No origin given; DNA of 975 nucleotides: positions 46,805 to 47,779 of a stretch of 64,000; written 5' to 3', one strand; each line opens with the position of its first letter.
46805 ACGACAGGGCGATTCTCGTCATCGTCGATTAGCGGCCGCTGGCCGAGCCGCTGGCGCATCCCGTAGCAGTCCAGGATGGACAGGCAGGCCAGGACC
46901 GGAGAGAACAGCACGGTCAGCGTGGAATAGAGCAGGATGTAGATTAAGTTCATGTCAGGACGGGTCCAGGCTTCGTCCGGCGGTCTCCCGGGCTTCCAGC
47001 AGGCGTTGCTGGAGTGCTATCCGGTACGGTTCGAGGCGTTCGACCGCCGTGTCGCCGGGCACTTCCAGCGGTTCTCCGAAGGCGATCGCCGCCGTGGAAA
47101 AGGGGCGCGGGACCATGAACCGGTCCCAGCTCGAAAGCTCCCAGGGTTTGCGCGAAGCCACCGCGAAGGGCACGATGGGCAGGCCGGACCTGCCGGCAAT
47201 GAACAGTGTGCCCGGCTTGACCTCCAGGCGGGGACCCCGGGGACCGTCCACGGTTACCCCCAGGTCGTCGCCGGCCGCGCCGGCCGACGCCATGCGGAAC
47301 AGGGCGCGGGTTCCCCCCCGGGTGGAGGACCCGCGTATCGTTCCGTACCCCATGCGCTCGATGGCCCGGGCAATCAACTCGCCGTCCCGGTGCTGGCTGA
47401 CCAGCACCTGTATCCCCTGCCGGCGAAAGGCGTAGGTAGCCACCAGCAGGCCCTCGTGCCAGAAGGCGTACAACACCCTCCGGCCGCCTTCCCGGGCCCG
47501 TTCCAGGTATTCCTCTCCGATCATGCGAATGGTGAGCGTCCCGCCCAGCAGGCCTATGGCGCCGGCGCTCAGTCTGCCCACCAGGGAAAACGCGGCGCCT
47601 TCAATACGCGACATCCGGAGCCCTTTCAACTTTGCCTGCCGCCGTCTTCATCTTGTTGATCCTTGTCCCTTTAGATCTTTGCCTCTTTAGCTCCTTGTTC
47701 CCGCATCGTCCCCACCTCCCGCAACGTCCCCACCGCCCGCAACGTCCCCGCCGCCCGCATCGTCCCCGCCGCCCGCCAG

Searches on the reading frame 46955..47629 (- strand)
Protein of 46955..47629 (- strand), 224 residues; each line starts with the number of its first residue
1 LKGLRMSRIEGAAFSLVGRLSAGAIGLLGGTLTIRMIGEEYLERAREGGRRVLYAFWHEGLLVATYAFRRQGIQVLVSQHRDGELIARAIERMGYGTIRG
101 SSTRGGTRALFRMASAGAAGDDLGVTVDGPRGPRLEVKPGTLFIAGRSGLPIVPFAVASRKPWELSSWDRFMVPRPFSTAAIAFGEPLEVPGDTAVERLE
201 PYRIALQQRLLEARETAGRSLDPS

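Call 67: search_protein_families(library=pfam, proteins=[window:46955-47629:-], max_evalue=0.0001)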
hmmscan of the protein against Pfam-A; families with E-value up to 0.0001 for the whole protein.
window:46955-47629:- (224 aa): 1 family
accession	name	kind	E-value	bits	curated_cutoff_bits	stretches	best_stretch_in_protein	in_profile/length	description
PF04028.18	DUF374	-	1.6e-27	95.3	26.8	1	67-134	2-69/69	Domain of unknown function (DUF374)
